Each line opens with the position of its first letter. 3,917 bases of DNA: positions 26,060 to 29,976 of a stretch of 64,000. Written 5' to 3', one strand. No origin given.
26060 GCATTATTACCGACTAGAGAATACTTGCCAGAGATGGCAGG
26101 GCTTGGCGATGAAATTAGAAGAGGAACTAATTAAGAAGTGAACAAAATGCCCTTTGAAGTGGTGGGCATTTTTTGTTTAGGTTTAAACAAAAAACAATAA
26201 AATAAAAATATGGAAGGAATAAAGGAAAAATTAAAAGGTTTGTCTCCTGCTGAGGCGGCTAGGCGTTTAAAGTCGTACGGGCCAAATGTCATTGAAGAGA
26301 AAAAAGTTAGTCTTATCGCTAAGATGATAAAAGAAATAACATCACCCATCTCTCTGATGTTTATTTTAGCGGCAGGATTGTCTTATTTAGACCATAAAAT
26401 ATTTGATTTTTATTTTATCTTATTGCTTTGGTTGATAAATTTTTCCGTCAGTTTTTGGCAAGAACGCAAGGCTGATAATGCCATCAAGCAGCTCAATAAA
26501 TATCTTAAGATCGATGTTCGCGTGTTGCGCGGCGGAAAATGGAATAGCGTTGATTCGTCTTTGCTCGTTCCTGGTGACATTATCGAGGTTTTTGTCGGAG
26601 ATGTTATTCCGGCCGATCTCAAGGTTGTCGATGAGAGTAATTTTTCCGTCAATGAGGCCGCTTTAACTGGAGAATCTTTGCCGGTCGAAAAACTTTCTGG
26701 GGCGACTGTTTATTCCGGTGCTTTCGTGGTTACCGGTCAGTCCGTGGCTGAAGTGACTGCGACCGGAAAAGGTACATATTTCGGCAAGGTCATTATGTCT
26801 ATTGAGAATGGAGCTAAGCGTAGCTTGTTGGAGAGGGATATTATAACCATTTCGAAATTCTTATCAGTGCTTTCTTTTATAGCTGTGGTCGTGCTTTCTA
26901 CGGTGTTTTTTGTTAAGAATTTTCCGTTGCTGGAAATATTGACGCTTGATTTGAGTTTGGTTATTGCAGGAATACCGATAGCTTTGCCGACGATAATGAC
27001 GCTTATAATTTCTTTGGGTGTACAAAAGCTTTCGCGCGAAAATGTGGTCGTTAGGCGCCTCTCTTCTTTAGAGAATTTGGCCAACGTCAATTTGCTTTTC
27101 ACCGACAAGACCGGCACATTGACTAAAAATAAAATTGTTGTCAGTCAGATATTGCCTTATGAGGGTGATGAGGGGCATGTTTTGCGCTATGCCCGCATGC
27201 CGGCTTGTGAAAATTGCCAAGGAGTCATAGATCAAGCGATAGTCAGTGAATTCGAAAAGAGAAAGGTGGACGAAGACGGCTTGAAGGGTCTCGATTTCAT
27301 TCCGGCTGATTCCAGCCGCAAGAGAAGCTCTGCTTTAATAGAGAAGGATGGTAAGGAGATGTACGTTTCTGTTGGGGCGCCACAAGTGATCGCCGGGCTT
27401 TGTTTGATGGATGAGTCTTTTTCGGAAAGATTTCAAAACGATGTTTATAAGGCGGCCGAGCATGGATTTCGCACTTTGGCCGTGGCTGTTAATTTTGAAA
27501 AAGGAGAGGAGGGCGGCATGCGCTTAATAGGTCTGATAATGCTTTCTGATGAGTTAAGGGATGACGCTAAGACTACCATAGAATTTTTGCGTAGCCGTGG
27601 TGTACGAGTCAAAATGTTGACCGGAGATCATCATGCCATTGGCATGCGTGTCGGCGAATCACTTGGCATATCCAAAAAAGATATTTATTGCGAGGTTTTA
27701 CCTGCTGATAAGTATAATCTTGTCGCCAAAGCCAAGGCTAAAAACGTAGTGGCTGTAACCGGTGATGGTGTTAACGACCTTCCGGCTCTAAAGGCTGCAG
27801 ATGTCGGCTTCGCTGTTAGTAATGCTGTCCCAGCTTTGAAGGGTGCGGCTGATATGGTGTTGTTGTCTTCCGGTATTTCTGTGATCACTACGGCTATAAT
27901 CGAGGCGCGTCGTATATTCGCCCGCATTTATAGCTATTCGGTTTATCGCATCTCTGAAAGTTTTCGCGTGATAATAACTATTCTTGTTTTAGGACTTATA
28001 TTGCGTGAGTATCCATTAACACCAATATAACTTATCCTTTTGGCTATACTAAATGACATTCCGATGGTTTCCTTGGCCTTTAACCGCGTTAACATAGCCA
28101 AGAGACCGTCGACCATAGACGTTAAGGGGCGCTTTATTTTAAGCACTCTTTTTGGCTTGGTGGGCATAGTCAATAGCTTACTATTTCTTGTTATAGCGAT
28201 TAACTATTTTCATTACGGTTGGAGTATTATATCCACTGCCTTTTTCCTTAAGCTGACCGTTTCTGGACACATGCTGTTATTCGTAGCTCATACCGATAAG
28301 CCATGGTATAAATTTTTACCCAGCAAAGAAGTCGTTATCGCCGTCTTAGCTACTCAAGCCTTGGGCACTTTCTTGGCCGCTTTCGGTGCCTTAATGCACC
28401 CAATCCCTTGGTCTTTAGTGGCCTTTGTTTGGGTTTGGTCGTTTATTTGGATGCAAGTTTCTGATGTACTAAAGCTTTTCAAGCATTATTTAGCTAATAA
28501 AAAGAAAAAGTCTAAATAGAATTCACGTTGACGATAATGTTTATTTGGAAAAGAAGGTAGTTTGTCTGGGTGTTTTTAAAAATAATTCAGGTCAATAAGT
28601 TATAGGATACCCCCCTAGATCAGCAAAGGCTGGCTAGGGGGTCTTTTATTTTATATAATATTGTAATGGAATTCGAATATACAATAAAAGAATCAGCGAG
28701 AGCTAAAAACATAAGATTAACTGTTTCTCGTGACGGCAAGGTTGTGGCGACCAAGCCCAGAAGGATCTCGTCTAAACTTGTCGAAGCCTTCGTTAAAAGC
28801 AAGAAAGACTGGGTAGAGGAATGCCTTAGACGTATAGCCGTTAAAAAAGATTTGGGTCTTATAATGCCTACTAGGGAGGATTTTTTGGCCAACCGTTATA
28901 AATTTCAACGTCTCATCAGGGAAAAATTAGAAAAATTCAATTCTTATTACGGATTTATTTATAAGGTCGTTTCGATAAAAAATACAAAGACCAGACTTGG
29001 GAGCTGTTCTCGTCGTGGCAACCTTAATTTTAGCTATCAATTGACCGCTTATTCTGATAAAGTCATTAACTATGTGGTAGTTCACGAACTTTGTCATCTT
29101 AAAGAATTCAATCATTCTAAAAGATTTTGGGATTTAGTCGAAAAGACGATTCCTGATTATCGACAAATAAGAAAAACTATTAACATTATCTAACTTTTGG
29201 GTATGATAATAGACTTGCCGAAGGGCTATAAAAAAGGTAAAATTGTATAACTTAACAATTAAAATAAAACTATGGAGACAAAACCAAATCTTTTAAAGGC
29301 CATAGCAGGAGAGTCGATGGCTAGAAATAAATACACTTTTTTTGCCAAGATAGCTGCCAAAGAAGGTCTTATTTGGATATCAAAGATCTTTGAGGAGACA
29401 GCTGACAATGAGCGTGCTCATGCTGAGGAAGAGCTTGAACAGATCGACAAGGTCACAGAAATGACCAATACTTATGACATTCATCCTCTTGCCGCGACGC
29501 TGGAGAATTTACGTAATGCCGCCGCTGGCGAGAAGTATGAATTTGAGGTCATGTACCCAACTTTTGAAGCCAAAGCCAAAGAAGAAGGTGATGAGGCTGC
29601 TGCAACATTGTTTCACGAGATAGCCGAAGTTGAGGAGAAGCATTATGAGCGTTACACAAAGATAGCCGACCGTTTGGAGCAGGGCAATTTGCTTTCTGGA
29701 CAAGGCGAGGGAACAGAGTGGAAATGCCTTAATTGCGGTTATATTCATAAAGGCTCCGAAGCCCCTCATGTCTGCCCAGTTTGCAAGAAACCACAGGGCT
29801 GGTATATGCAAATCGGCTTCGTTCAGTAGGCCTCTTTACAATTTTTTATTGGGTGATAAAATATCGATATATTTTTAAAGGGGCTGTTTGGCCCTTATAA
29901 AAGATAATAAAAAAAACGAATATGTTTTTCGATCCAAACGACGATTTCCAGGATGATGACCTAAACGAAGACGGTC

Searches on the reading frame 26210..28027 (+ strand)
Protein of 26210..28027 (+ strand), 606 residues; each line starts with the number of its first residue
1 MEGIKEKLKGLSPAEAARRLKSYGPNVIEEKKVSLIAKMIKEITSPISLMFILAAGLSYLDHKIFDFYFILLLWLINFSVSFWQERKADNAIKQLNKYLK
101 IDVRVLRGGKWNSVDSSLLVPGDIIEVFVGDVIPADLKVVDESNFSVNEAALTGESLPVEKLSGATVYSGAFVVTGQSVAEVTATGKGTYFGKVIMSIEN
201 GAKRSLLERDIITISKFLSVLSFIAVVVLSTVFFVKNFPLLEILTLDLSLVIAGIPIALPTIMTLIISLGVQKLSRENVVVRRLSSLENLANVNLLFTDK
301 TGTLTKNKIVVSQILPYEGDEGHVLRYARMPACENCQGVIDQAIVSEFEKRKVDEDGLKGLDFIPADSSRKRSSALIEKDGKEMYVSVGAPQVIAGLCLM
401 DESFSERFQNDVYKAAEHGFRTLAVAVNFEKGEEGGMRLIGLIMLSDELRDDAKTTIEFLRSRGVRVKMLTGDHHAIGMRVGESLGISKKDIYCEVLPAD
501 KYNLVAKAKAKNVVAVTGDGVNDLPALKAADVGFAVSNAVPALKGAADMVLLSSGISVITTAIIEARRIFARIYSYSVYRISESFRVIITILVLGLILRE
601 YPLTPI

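Call 59: search_protein_families(library=pfam, proteins=[window:26210-28027:+], max_evalue=0.001)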
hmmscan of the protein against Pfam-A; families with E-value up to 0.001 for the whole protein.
window:26210-28027:+ (606 aa): 4 families
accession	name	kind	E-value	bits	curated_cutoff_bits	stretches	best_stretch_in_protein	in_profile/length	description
PF00122.25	E1-E2_ATPase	-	5.2e-46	156.9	28.1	1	99-276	3-180/181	E1-E2 ATPase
PF00702.32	Hydrolase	-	1.7e-18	68.2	26.4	1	294-531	2-191/191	haloacid dehalogenase-like hydrolase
PF00690.31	Cation_ATPase_N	-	4.2e-13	49.2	20.4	1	8-58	18-69/69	Cation transporter/ATPase, N-terminus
PF08282.18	Hydrolase_3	-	4.5e-07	30.3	20.9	1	512-554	204-246/255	haloacid dehalogenase-like hydrolase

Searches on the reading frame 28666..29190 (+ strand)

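Call 74: search_protein_families(library=pfam, proteins=[window:28666-29190:+], max_evalue=0.001)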
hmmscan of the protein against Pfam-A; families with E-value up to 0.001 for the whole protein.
window:28666-29190:+ (175 aa): 3 families
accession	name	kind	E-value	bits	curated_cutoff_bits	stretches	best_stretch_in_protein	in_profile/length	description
PF01863.23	YgjP-like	-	1.8e-39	136.3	26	2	79-173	111-205/207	YgjP-like, metallopeptidase domain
PF10263.15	SprT-like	-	0.00028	21.2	25.6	1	101-147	20-74/108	SprT-like family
PF08325.16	WLM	-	0.00092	19.8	26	0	134-167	83-116/190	WLM domain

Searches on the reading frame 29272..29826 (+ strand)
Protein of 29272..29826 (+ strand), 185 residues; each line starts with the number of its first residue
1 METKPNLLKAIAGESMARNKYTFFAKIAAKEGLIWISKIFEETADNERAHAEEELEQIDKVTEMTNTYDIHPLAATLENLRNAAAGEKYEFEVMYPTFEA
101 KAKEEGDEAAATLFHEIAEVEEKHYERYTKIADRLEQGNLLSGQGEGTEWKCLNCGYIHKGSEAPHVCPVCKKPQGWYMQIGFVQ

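Call 74: search_protein_families(library=pfam, proteins=[window:29272-29826:+], max_evalue=0.001)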
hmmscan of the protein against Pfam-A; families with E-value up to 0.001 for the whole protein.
window:29272-29826:+ (185 aa): 3 families
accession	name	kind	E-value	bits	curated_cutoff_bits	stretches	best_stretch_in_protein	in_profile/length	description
PF02915.23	Rubrerythrin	-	1.8e-23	83.9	22.8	1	6-131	2-136/137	Rubrerythrin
PF21349.2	RUBY_RBDX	-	1.6e-11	43.9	26.5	1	150-175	1-26/30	Rubrerythrin, rubredoxin-like domain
PF00210.30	Ferritin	-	8e-05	23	24.5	1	7-136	4-140/142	Ferritin-like domain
